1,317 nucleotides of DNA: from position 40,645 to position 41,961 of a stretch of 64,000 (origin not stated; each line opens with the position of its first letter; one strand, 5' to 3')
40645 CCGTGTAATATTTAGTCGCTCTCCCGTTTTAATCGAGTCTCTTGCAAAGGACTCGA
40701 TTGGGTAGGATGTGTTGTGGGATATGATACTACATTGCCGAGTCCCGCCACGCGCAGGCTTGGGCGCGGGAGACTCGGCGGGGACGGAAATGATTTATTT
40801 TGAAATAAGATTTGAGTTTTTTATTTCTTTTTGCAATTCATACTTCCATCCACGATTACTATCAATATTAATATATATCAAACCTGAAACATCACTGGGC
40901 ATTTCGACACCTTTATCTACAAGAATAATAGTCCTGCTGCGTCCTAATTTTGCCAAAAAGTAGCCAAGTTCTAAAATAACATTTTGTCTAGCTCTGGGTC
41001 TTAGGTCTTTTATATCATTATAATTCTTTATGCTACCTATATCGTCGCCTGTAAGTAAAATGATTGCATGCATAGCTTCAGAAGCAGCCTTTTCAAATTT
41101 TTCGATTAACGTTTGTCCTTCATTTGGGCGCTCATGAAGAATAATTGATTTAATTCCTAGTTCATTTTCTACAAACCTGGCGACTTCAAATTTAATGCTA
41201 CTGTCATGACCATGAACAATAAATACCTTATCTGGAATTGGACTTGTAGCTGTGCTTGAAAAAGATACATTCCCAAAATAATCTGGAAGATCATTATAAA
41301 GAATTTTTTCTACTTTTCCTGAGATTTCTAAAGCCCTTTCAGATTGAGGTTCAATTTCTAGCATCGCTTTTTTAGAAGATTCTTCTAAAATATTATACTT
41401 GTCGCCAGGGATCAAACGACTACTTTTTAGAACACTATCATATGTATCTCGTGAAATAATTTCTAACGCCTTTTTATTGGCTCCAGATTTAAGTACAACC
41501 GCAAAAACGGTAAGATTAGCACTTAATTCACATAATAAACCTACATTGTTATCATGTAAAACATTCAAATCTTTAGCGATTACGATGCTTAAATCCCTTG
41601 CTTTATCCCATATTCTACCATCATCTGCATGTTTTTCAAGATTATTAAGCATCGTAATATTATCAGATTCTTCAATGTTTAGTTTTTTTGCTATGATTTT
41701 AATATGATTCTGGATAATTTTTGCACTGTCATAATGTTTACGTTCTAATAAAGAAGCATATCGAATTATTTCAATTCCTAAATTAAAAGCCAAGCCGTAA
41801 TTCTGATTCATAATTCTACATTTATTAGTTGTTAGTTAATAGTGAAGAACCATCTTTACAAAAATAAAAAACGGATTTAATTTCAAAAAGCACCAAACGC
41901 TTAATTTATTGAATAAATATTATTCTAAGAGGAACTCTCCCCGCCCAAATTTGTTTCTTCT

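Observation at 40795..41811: Stand-alone Cap12/PycTIR-type TIR-like effector with no known signalling partner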

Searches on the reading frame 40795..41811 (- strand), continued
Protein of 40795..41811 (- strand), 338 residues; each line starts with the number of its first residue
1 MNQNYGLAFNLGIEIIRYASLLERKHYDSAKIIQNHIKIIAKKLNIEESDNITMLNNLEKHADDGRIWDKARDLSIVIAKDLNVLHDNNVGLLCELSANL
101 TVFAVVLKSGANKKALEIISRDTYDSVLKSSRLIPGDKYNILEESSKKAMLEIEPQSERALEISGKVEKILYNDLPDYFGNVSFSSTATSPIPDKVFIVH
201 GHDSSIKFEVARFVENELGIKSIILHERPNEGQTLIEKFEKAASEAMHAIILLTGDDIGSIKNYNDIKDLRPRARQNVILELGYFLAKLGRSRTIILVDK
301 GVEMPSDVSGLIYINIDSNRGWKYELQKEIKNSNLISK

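Call 79: search_protein_families(library=padloc, proteins=[L007:3902-4663:+, L008:5347-6450:+, L008:6480-7640:+, P0007, P0080, P0082, P0033, P0004], max_evalue=0.001)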
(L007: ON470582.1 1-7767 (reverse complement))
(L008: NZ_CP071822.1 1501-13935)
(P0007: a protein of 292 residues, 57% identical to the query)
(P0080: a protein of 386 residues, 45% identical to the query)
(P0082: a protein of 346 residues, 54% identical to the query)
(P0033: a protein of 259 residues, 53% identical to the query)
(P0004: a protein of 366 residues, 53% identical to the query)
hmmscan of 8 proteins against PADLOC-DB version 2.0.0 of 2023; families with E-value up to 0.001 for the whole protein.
L007:3902-4663:+ (253 aa): 9 families
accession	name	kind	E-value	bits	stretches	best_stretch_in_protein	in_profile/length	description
PDLC05003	PDC-S35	-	1.2e-108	360.3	1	10-253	3-245/245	-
PDLC05006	PDC-S35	-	5.7e-56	187.5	1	23-244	11-227/231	-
PDLC05004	PDC-S35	-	3.5e-43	146.1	1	89-245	113-261/265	-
PDLC05007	PDC-S35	-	7.2e-43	145.2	1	89-243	127-272/278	-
PDLC05005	PDC-S35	-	7.9e-43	145.1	1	88-246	111-260/264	-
PDLC00729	Effector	-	1.7e-12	45.4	1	153-238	58-139/310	TIR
PDLC00731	Effector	-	9.9e-11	39.1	1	138-229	198-283/306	TIR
PDLC00732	Effector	-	1.3e-10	38.8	1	135-235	191-285/301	TIR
PDLC02371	PycTIR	-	1e-08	32.9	1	132-234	188-272/288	-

L008:5347-6450:+ (367 aa): 9 families
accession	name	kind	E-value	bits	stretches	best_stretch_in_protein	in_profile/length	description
PDLC05007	PDC-S35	-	1.9e-60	202.9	1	190-363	92-266/278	-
PDLC05005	PDC-S35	-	2.4e-58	195.9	1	201-363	87-251/264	-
PDLC05004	PDC-S35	-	1.7e-56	189.7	1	199-363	88-253/265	-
PDLC05006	PDC-S35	-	5.9e-41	138.4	1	185-359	30-216/231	-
PDLC05003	PDC-S35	-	1.7e-35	120.7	1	190-350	51-212/245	-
PDLC00731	Effector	-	1.2e-10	38.8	1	248-350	171-274/306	TIR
PDLC00732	Effector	-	6e-10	36.5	1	232-362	150-283/301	TIR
PDLC00729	Effector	-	5e-09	34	1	231-347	2-118/310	TIR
PDLC02371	PycTIR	-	1.3e-05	22.8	1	246-352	166-261/288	-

L008:6480-7640:+ (386 aa): 0 families

P0007 (292 aa): 9 families
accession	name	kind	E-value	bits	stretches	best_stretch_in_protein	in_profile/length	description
PDLC05005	PDC-S35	-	1.7e-77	258.7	1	52-292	25-262/264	-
PDLC05007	PDC-S35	-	2.6e-74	248.4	1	102-292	92-277/278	-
PDLC05004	PDC-S35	-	2.6e-67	225.2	1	48-291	29-263/265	-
PDLC05006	PDC-S35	-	3.4e-46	155.5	1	123-292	58-231/231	-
PDLC05003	PDC-S35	-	4.4e-41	139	1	110-291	58-239/245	-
PDLC00729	Effector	-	7.5e-17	59.7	1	174-270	32-126/310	TIR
PDLC00731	Effector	-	1.1e-15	55.4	1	145-263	154-272/306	TIR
PDLC00732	Effector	-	1.9e-12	44.7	1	146-263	151-268/301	TIR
PDLC02371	PycTIR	-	3.8e-12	44.1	1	124-271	134-262/288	-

P0080 (386 aa): 9 families
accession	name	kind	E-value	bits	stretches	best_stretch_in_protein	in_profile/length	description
PDLC05007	PDC-S35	-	8.2e-71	236.9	1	228-383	123-277/278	-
PDLC05005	PDC-S35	-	3.4e-70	234.8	1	224-383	105-262/264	-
PDLC05004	PDC-S35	-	1.1e-63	213.3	1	225-382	106-263/265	-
PDLC05006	PDC-S35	-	1.9e-55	185.8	1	230-383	74-231/231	-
PDLC05003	PDC-S35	-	7.1e-48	161.3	1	216-384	63-241/245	-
PDLC00731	Effector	-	1e-17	62.1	1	275-374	193-290/306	TIR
PDLC00729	Effector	-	6.3e-14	50.1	1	277-370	44-133/310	TIR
PDLC00732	Effector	-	8.1e-13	46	1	276-362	190-275/301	TIR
PDLC02371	PycTIR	-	3.8e-11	40.9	1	264-362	178-266/288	-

P0082 (346 aa): 9 families
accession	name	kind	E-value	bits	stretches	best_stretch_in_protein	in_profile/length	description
PDLC05005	PDC-S35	-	1.2e-62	210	1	103-343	1-252/264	-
PDLC05007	PDC-S35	-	8.7e-59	197.4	1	206-343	129-267/278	-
PDLC05004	PDC-S35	-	4.5e-57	191.7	1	106-342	24-253/265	-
PDLC05006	PDC-S35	-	9.7e-38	127.8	1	206-342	78-220/231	-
PDLC05003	PDC-S35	-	1.4e-31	108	1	202-331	81-215/245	-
PDLC00729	Effector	-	6.7e-19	66.4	1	257-345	52-138/310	TIR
PDLC00731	Effector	-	2.4e-18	64.1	1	224-339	165-285/306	TIR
PDLC00732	Effector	-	2.5e-14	50.9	1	223-337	160-279/301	TIR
PDLC02371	PycTIR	-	2.8e-12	44.6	1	208-330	149-261/288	-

P0033 (259 aa): 9 families
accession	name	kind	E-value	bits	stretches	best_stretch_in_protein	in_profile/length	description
PDLC05005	PDC-S35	-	7.6e-75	250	1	1-257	1-262/264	-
PDLC05007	PDC-S35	-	6.6e-60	201.1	1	72-256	96-276/278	-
PDLC05004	PDC-S35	-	6.5e-56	187.9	1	40-256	46-263/265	-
PDLC05006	PDC-S35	-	4.4e-47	158.4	1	88-256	59-230/231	-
PDLC05003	PDC-S35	-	3.4e-37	126.3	1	100-257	79-240/245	-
PDLC00729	Effector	-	7.1e-16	56.5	1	149-228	43-119/310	TIR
PDLC00731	Effector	-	9.6e-16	55.6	1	149-231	194-275/306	TIR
PDLC00732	Effector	-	7e-12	42.9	1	149-231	190-271/301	TIR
PDLC02371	PycTIR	-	2.8e-11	41.3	1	144-232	185-261/288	-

P0004 (366 aa): 12 families
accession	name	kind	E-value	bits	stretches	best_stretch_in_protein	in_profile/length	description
PDLC05005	PDC-S35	-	1.1e-70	236.3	1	189-364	83-261/264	-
PDLC05007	PDC-S35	-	5.1e-70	234.3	1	190-364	105-276/278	-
PDLC03016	TIR-TM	-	1.5e-69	233.1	1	1-173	1-172/293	-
PDLC05004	PDC-S35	-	2.4e-62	209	1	203-364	104-263/265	-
PDLC05006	PDC-S35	-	8.5e-48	160.7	1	207-363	71-229/231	-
PDLC05003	PDC-S35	-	3.1e-41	139.5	1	207-362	78-237/245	-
PDLC00729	Effector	-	5.6e-15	53.5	1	264-335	52-118/310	TIR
PDLC00731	Effector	-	9e-15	52.4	1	259-338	197-274/306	TIR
PDLC00732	Effector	-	1.7e-12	44.9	1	256-337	190-269/301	TIR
PDLC02371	PycTIR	-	2.2e-11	41.6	1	255-340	189-261/288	-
PDLC05062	PDC-S66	-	6.5e-06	23.8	1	3-80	151-226/282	-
PDLC00424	ThsB1|ThsB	-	3.3e-05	21.8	1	3-68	104-167/234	TIR-like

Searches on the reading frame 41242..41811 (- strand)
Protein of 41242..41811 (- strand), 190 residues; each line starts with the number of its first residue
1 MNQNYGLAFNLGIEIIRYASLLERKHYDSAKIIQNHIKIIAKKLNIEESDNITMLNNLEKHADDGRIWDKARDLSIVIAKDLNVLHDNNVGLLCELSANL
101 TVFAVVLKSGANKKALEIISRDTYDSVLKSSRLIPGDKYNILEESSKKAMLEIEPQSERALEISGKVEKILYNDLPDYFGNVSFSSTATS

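Call 9: find_homologous_proteins(query=window:41242-41811:-, max_evalue=0.01)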
Query window:41242-41811:-: 553 candidates shared short words with the query, none scored E <= 0.01.

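Call 17: search_protein_representatives(protein=window:41242-41811:-)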
Query: 190 residues. Proteins with E-value up to 0.001 (for the whole library): 2; up to 1e-10: 1; up to 1e-30: 1. The best 2 are listed.
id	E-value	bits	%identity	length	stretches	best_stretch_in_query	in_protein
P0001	6.8e-115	397.1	100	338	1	1-190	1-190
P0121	5.5e-04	36.1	27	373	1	2-177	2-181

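Call 20: search_protein_families(library=pfam, proteins=[P0121], max_evalue=0.01)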
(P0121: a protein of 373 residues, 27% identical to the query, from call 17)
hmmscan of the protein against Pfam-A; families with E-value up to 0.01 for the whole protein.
P0121 (373 aa): 1 family
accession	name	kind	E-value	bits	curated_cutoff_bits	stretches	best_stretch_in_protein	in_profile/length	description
PF13676.11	TIR_2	-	5.8e-07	30.5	28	1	207-328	2-121/122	TIR domain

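Call 22: find_homologous_proteins(query=A1, max_evalue=0.01)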
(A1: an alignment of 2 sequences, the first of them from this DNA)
Query A1 (2 sequences): 2075 candidates shared short words with the query, none scored E <= 0.01.

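Call 24: find_encoding_contigs(protein=P0121, flank=10000, max_places=6)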
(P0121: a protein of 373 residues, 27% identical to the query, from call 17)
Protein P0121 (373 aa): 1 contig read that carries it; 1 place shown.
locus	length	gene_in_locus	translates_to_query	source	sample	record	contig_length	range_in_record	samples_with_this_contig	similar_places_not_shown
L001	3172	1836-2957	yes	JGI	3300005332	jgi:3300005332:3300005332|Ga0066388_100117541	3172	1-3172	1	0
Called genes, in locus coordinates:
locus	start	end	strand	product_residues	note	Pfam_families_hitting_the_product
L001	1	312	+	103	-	?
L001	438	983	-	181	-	PF07617:DUF1579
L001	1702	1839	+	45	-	-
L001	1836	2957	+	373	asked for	PF13676:TIR_2 (weak)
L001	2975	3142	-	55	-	-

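Call 25: find_related_loci(query=A1, collection=genome_contigs, flank=10000)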
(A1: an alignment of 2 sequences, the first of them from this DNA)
Query A1 (181 aa) in genome_contigs; peptide patterns used: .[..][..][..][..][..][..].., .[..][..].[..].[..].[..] (x = any residue, [..] = any of these).
97 stretches matched a pattern, but none encodes a relative of the query by tblastn (E <= 1e-3).

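Call 51: predict_structure(alignment_id=A1)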
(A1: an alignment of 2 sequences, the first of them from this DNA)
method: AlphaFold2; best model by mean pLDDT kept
length: 181 residues; sequences in the alignment: 2
mean_pLDDT: 92.0   pTM: 0.89
mean pLDDT of the five models: 92.0, 91.8, 91.8, 90.4, 89.7
residues with pLDDT >= 90: 137; 70-90: 42; 50-70: 2; < 50: 0
segments of 3 or more residues with pLDDT < 50: none
pLDDT, mean of each block of 10 residues (from residue 1): 91 95 92 95 92 87 80 93 93 97 91 90 96 96 95 90 96 90 59
secondary structure, 60 per line:
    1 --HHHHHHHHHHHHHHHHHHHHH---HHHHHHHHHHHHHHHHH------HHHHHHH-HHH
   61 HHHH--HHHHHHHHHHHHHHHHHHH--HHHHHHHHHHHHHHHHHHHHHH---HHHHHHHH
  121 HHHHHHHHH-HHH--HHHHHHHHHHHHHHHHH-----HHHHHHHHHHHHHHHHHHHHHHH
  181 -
elements in order: H3-23 H27-43 H50-56 H58-64 H67-85 H88-109 H113-129 H136-152 H158-180

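Call 57: fold_search(model_id=the predicted structure, library=pdb)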
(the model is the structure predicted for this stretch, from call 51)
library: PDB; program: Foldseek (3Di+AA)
matches with E <= 10: 283; with E <= 0.001: 0
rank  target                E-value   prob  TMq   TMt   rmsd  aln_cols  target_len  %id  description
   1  4akk_B                3.4e-01  0.72  0.42  0.27   7.8       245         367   14  Structure of the NasR transcription antiterminator (released 2012-06-20)
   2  5vtl                  3.4e-01  0.12  0.17  0.16  24.0       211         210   13  Structure of metacyclic invariant surface protein , Tb427.07.360, from Trypanosoma brucei. (released 2018-08-08)
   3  6z0c_B                5.4e-01  0.08  0.14  0.13  21.4       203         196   12  Structure of in silico modelled artificial Maquette-3 protein (released 2021-03-17)
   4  8d9o                  5.6e-01  0.10  0.17  0.16  20.6       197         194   12  De Novo Photosynthetic Reaction Center Protein in Apo-State (released 2022-09-28)
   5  5vjs                  7.4e-01  0.10  0.19  0.17  21.1       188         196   10  De Novo Photosynthetic Reaction Center Protein Equipped with Heme B, a synthetic Zn porphyrin, and Zn(II) cations (released 2018-04-25)
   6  6z0c_C                8.5e-01  0.11  0.19  0.18  21.0       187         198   11  Structure of in silico modelled artificial Maquette-3 protein (released 2021-03-17)
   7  6z0c_A                8.5e-01  0.11  0.19  0.18  21.0       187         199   11  Structure of in silico modelled artificial Maquette-3 protein (released 2021-03-17)
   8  3bua_A                8.9e-01  0.35  0.35  0.32   9.9       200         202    9  Crystal Structure of TRF2 TRFH domain and APOLLO peptide complex (released 2008-02-19)
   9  9dbf                  1.1e+00  0.30  0.35  0.22  13.1       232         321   11  Zn-Bound Structure of a Single-Chain Tet4 Variant with an L42W Mutation (released 2025-08-06)
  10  5vju                  1.1e+00  0.08  0.19  0.18  20.3       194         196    9  De Novo Photosynthetic Reaction Center Protein Variant Equipped with His-Tyr H-bond, Heme B, and Cd(II) ions (released 2018-04-25)
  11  7c5d_A                1.2e+00  0.28  0.31  0.30  10.0       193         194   11  Crystal structure of TRF2 TRFH domain in complex with a MCPH1 peptide (released 2020-10-21)
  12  8e0m_E                1.4e+00  0.13  0.26  0.28  13.3       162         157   15  Homotrimeric variant of tcTRP9, BGL15 (released 2023-04-12)
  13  8x84_A                1.4e+00  0.08  0.21  0.11  23.5       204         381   15  The cryo-EM structure of insect gustatory receptor Gr43a I418A from Drosophila melanogaster in complex with fructose a (released 2024-02-07)
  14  8d9p                  1.4e+00  0.08  0.19  0.17  19.8       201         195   10  De Novo Photosynthetic Reaction Center Protein Equipped with Heme B and Mn(II) cations (released 2022-09-28)
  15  6z0c_D                1.4e+00  0.05  0.15  0.14  21.1       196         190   11  Structure of in silico modelled artificial Maquette-3 protein (released 2021-03-17)
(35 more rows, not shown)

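Call 58: fold_search(model_id=the predicted structure, library=viral)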
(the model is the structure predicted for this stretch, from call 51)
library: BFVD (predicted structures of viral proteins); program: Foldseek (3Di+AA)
matches with E <= 10: 147; with E <= 0.001: 0
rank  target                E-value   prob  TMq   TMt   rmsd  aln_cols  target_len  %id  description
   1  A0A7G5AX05            2.7e-01  0.20  0.19  0.06  17.5       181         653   12  MC006L [Molluscum contagiosum virus subtype 1]
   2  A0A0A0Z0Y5            4.5e-01  0.20  0.25  0.23  13.7       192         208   11  Uncharacterized protein [Lymantria dispar multicapsid nuclear polyhedrosis virus]
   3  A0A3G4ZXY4            5.9e-01  0.11  0.20  0.11  18.7       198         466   13  Uncharacterized protein [Edafosvirus sp.]
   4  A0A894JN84            9.0e-01  0.14  0.23  0.14  14.3       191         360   14  (no name in the UniProt tables at hand)
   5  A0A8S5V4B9            9.9e-01  0.08  0.15  0.18  16.2       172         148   10  Nucleoporin [Siphoviridae sp. ctNHg2]
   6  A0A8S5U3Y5            1.4e+00  0.13  0.27  0.05  18.9       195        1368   13  Uncharacterized protein [Podoviridae sp. ctP1X6]
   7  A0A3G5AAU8            1.4e+00  0.23  0.33  0.28  19.6       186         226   12  Uncharacterized protein [Hyperionvirus sp.]
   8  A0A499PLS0            1.4e+00  0.08  0.19  0.14  17.0       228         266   10  Uncharacterized protein [Pistachio ampelovirus A]
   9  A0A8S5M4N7            1.7e+00  0.07  0.19  0.16  20.0       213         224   14  Uncharacterized protein [Siphoviridae sp. ct0d96]
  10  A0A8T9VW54            1.7e+00  0.04  0.15  0.16  20.5       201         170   12  (no name in the UniProt tables at hand)
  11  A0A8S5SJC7            1.7e+00  0.21  0.31  0.34  28.5       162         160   14  Uncharacterized protein [Siphoviridae sp. ctFIm6]
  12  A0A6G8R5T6            1.7e+00  0.07  0.21  0.20  17.6       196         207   14  Plastoquinol terminal oxidase [Synechococcus phage S-N03]
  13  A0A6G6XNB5            1.8e+00  0.04  0.15  0.06  17.0       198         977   13  (no name in the UniProt tables at hand)
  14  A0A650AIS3            1.9e+00  0.08  0.20  0.06  19.9       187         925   12  (no name in the UniProt tables at hand)
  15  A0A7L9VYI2            2.1e+00  0.05  0.17  0.09  16.6       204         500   10  (no name in the UniProt tables at hand)
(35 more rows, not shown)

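Call 79: search_protein_families(library=padloc, proteins=[P0121], max_evalue=0.001)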
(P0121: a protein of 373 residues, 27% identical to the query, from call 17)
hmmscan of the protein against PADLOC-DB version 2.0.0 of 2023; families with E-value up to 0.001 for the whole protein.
P0121 (373 aa): 2 families
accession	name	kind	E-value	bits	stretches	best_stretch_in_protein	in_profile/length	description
PDLC03825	spbK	-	2.8e-10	38.1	1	170-288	113-232/308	-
PDLC00436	ThsB1|ThsB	-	2.9e-06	24.9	1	200-286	32-115/183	TIR-like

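Call 89: search_solved_structures(query=P0121, max_evalue=1, show_alignments=1)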
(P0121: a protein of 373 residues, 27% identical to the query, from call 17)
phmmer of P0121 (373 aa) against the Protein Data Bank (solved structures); distinct sequences matched with E-value up to 1: 2.
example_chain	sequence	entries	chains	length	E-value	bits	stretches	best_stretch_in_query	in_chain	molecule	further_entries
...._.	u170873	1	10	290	7.4e-05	25.2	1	175-293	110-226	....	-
3mkr_A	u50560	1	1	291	0.68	12.2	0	151-223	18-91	Coatomer subunit epsilon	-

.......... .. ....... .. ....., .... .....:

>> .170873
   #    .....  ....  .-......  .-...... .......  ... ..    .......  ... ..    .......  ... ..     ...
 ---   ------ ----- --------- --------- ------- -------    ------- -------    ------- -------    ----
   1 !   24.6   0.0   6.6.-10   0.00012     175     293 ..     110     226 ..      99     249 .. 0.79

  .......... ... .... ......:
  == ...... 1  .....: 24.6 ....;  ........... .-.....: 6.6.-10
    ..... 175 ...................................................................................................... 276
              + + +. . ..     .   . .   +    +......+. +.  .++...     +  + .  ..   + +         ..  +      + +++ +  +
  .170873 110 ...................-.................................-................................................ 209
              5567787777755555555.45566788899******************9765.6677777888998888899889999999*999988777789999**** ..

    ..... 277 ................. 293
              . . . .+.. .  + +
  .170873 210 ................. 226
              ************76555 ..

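Call 90: search_solved_structures(query=A1, max_evalue=10)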
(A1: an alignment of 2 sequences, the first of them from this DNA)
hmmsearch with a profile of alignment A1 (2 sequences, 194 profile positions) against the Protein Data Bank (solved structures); distinct sequences matched with E-value up to 10: 2.
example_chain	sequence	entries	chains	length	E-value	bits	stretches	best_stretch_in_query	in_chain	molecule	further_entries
3k4x_A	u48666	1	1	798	0.0026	20.7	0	107-141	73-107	Proliferating cell nuclear antigen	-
2ej9_A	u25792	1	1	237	0.12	15.3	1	39-101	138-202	Putative biotin ligase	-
